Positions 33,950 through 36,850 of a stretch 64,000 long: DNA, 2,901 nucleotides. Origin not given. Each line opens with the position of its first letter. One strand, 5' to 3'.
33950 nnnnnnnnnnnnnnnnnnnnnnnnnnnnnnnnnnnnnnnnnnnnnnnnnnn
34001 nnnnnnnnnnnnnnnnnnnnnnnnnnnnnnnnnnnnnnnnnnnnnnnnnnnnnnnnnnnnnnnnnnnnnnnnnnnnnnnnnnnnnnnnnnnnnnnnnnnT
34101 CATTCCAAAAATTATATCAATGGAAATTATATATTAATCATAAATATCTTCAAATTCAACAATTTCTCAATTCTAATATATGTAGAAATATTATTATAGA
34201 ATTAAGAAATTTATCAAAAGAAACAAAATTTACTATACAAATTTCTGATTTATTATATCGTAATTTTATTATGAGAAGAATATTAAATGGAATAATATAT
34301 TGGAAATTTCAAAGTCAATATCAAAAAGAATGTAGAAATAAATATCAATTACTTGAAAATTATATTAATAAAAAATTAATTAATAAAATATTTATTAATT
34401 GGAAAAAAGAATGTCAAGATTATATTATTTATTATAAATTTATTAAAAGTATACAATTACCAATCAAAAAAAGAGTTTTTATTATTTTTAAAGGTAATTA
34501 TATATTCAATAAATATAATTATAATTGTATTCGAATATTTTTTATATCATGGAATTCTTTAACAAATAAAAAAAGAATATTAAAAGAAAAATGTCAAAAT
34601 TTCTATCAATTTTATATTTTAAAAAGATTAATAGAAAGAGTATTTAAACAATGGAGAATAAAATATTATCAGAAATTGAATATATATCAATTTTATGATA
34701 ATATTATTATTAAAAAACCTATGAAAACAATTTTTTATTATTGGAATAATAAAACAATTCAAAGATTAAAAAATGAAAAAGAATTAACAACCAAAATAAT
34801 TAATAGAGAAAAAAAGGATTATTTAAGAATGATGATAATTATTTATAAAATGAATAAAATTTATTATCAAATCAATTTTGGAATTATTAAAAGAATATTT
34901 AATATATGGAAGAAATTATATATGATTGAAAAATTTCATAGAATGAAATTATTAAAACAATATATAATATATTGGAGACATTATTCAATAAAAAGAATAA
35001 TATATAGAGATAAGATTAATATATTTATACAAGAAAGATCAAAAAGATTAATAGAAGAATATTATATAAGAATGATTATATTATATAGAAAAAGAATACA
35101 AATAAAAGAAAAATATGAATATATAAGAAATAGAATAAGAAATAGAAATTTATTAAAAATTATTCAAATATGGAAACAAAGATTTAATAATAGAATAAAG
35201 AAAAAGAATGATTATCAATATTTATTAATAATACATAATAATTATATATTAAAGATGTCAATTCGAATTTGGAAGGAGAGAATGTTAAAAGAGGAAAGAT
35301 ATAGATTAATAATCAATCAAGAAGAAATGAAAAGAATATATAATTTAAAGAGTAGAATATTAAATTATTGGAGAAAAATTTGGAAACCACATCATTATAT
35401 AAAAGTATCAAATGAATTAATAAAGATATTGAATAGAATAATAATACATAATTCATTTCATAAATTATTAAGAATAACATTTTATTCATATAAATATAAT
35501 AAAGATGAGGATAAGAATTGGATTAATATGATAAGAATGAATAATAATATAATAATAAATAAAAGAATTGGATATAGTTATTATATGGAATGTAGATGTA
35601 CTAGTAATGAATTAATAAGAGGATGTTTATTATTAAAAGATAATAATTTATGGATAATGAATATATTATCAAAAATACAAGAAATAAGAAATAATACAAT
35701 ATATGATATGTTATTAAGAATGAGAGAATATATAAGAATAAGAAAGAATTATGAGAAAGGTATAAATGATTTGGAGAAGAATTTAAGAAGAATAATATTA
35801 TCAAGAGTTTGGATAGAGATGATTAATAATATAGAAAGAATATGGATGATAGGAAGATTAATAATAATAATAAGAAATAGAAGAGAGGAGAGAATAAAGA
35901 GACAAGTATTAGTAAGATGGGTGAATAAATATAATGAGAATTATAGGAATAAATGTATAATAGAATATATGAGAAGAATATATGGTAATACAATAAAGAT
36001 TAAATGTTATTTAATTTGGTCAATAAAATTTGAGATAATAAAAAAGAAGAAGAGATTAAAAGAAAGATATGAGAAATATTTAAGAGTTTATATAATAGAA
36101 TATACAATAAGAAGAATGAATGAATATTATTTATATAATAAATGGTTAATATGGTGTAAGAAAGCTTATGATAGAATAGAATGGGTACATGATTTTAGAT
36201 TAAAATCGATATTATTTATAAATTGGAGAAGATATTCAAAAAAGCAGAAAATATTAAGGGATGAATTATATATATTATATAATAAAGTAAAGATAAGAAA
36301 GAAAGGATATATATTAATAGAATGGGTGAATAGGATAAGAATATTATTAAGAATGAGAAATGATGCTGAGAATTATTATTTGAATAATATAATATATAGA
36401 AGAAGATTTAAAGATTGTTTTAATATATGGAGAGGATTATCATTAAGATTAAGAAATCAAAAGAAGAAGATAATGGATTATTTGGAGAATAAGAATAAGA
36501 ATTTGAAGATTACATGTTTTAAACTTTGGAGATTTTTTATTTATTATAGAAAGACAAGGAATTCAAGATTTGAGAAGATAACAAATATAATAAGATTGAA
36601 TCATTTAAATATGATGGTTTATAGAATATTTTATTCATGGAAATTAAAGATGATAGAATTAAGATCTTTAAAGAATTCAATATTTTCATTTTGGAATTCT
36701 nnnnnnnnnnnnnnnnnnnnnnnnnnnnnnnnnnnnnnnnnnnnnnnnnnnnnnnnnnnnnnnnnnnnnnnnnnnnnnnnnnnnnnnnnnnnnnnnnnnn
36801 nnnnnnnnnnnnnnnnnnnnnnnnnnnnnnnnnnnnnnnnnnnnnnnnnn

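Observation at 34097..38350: Sfi1-like centrin-binding repeat giant with RGG and Ser/Pro tails, extreme AT bias and an assembly gap at its 5' end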

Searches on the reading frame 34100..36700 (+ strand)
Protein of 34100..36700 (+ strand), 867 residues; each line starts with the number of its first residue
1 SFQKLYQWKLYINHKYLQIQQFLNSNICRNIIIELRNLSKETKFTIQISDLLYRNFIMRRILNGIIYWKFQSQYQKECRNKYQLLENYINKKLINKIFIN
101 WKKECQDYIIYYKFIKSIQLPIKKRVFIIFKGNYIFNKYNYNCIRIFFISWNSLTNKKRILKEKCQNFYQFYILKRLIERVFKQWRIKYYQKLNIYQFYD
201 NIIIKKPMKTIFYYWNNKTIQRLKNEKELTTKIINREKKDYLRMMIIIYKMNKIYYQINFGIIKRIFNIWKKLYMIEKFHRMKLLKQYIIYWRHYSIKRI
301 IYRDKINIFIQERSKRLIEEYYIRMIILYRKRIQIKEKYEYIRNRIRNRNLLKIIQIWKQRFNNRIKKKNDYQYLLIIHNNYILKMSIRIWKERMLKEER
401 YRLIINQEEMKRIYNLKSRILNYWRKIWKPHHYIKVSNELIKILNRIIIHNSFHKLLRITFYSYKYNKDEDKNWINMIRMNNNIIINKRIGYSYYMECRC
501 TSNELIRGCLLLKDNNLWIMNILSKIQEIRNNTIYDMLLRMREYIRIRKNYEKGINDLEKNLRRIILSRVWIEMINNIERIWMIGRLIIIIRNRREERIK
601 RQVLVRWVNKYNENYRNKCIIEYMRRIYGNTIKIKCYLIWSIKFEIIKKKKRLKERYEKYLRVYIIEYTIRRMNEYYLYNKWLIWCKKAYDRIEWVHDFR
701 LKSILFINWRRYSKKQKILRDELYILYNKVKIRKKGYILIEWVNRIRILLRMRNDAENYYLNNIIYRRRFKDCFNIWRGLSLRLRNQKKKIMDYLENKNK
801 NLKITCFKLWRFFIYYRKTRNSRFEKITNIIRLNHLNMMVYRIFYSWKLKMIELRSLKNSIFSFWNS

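Call 10: find_homologous_proteins(query=window:34100-36700:+, max_evalue=0.001)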
Query window:34100-36700:+: 8000 candidates shared short words with the query, none scored E <= 0.001.

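Call 11: search_protein_families(library=pfam, proteins=[window:34100-36700:+], max_evalue=0.1)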
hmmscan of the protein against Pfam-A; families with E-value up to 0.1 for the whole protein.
window:34100-36700:+ (867 aa): 0 families

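Call 55: search_protein_representatives(protein=window:34100-36700:+)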
Query: 867 residues. Proteins with E-value up to 0.001 (for the whole library): 7; up to 1e-10: 7; up to 1e-30: 6. The best 7 are listed.
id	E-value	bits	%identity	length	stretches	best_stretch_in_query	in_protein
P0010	0.0e+00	1240.3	69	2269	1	1-867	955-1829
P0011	3.1e-239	813.1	44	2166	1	1-867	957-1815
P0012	6.2e-162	557.3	35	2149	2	2-865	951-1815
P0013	4.0e-126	438.8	36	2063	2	5-866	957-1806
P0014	2.3e-113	396.6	35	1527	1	1-551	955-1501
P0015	6.6e-82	292.5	32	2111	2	484-866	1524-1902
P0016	1.6e-21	92.7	80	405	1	804-867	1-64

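Call 59: list_cluster_members(proteins=[P0010, P0011, P0012, P0013, P0014, P0015, P0016])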
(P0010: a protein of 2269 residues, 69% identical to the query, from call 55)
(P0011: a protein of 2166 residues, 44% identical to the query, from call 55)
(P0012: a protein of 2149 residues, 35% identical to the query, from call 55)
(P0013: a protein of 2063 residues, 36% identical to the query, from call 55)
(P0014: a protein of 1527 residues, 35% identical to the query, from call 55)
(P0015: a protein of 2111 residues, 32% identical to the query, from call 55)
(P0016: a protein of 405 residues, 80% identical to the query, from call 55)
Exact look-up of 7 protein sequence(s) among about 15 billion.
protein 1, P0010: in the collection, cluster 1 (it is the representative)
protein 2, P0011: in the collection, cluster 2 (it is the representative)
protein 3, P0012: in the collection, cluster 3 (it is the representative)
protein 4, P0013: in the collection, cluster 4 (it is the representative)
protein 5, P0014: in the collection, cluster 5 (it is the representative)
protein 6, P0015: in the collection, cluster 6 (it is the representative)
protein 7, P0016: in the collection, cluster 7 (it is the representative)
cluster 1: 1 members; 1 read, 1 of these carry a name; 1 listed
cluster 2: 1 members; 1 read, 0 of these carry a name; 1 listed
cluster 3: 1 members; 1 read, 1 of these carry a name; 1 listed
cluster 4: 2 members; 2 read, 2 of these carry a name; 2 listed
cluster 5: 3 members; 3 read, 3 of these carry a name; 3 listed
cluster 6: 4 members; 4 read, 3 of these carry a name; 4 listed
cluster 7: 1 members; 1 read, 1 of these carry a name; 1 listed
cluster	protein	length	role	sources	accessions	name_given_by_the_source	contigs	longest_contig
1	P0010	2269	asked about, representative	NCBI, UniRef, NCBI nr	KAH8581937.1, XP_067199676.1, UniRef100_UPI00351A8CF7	uncharacterized protein ELE39_003740 [Cryptosporidium sp. chipmunk genotype I] | uncharacterized protein n=1 Tax=Cryptosporidium sp. chipmunk genotype I TaxID=1280935 ... | hypothetical protein ELE39_003740 [Cryptosporidium sp. chipmunk genotype I]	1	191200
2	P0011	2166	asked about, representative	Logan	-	-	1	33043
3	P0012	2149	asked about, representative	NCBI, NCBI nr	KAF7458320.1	hypothetical protein HWI79_1019 [Cryptosporidium felis]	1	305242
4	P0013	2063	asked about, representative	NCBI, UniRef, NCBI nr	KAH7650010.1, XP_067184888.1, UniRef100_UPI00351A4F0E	hypothetical protein FG379_003090 [Cryptosporidium bovis] | uncharacterized protein n=1 Tax=Cryptosporidium bovis TaxID=310047 RepID=UPI00351A4F0E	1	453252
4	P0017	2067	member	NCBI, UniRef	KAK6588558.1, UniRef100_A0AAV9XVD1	hypothetical protein RS030_4603 [Cryptosporidium xiaoi] | Uncharacterized protein n=1 Tax=Cryptosporidium xiaoi TaxID=659607 RepID=A0AAV9XVD1_9CRYT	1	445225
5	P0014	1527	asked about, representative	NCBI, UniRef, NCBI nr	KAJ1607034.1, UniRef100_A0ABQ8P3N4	very low complexity large protein [Cryptosporidium canis] | Very low complexity large protein n=1 Tax=Cryptosporidium canis TaxID=195482 ...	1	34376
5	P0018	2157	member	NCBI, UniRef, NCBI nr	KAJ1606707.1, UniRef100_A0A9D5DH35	very low complexity large protein [Cryptosporidium canis] | Very low complexity large protein n=1 Tax=Cryptosporidium canis TaxID=195482 ...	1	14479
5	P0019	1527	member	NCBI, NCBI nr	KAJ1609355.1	very low complexity large protein [Cryptosporidium canis]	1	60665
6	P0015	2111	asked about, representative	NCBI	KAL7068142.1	hypothetical protein ACR3K2_14120 [Cryptosporidium serpentis]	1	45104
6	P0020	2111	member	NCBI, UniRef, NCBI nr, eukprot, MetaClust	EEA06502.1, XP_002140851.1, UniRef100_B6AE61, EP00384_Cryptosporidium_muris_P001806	uncharacterized protein CMU_009940 [Cryptosporidium muris RN66] | Sfi1 spindle body domain-containing protein n=1 Tax=Cryptosporidium muris (strain RN66) ... | XP_002140851.1 hypothetical protein [Cryptosporidium muris RN66]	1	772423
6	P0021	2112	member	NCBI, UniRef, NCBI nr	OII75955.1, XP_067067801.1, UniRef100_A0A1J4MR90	hypothetical protein cand_008380 [Cryptosporidium andersoni] | Uncharacterized protein n=1 Tax=Cryptosporidium andersoni TaxID=117008 ...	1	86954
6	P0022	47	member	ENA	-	-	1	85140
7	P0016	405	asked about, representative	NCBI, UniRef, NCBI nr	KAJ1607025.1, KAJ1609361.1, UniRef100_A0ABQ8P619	very low complexity large protein [Cryptosporidium canis] | Very low complexity large protein n=1 Tax=Cryptosporidium canis TaxID=195482 ...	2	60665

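Call 60: search_protein_families(library=pfam, proteins=[P0011, P0012, P0018, P0020], max_evalue=10)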
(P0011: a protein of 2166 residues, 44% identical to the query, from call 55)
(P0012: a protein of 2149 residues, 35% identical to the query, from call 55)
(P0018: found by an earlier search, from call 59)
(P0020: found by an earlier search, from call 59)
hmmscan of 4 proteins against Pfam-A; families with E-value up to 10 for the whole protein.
P0011 (2166 aa): 2 families
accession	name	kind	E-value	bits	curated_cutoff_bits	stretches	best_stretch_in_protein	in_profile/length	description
PF18114.7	Suv3_N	-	0.021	15.4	24.2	1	1039-1104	19-82/116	Suv3 helical N-terminal domain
PF21028.2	DUF1285_C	-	0.36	11.6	29.3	1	164-195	45-76/95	Protein of unknown function (DUF1285), C-terminal domain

P0012 (2149 aa): 1 family
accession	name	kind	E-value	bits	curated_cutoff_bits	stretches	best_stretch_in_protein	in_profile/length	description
PF24138.1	TPR_TNPO3_IPO13_2nd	-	5.5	7.8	27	1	262-295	37-69/90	Transportin-3/Importin-13 second TPR domain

P0018 (2157 aa): 1 family
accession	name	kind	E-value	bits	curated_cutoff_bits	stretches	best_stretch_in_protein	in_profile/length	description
PF04712.17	Radial_spoke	-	0.035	13.5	25.7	1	1149-1258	58-170/493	Radial spokehead-like protein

P0020 (2111 aa): 0 families

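Call 83: predict_structure(alignment_id=A4)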
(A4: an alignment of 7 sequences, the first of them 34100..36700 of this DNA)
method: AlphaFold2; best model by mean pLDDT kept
length: 867 residues; sequences in the alignment: 7
mean_pLDDT: 50.2   pTM: 0.20
mean pLDDT of the five models: 50.2, 48.2, 42.8, 41.4, 38.2
residues with pLDDT >= 90: 0; 70-90: 16; 50-70: 414; < 50: 437
segments of 3 or more residues with pLDDT < 50: 1-5, 26-29, 38-54, 57-60, 81-94, 130-147, 188-194, 196-209, 258-288, 290-294, 421-530, 532-537, 610-629, 631-636, 685-724, 726-742, 758-771, 794-796, 798-867
pLDDT, mean of each block of 10 residues (from residue 1): 46 58 53 48 44 48 55 55 44 50 55 57 52 37 46 55 52 56 51 45 46 61 67 68 63 51 44 42 43 50 59 61 68 66 66 70 70 64 60 60 62 57 37 32 39 42 32 29 27 34 34 38 41 49 54 54 57 63 63 65 54 46 46 49 62 65 62 55 47 40 35 38 47 45 54 50 40 52 55 47 42 38 41 42 41 40 35
secondary structure, 60 per line:
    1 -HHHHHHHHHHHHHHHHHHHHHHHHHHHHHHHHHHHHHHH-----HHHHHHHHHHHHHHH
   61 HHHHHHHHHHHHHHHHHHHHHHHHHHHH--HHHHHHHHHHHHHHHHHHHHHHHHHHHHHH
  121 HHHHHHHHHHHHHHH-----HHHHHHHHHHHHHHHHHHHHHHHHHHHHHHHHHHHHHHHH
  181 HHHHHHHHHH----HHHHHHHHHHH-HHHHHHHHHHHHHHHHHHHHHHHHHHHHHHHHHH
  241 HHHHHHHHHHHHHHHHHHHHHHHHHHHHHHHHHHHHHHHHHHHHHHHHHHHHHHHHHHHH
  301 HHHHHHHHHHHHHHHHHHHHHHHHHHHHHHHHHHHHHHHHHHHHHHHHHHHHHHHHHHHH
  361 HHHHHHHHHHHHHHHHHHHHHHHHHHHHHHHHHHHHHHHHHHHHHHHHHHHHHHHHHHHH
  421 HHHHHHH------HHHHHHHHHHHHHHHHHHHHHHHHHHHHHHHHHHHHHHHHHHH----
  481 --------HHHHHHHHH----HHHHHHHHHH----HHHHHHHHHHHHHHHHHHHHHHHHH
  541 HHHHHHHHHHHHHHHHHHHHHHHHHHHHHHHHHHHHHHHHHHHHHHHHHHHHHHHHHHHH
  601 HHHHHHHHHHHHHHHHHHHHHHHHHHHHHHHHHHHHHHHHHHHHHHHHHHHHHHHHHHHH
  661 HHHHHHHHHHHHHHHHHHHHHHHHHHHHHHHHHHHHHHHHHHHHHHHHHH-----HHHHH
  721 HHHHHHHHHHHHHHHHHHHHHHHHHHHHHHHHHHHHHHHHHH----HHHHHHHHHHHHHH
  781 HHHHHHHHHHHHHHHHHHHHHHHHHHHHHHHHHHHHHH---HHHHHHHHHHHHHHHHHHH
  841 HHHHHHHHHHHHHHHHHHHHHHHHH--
elements in order (helices of 4 or more, strands of 3 or more residues): H2-40 H46-88 H91-135 H141-190 H195-205 H207-427 H434-476 H489-497 H502-511 H516-710 H716-762 H767-818 H822-865

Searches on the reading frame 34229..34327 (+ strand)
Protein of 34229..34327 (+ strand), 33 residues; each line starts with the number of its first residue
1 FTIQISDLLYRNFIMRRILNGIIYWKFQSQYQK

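Call 35: search_solved_structures(query=A1, max_evalue=10, show_alignments=3)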
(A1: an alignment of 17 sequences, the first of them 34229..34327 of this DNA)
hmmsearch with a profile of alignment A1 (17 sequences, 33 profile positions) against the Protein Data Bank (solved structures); distinct sequences matched with E-value up to 10: 1.
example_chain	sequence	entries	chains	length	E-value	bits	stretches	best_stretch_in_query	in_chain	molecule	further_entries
3jb4_C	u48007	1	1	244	0.52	13.7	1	7-29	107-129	VP3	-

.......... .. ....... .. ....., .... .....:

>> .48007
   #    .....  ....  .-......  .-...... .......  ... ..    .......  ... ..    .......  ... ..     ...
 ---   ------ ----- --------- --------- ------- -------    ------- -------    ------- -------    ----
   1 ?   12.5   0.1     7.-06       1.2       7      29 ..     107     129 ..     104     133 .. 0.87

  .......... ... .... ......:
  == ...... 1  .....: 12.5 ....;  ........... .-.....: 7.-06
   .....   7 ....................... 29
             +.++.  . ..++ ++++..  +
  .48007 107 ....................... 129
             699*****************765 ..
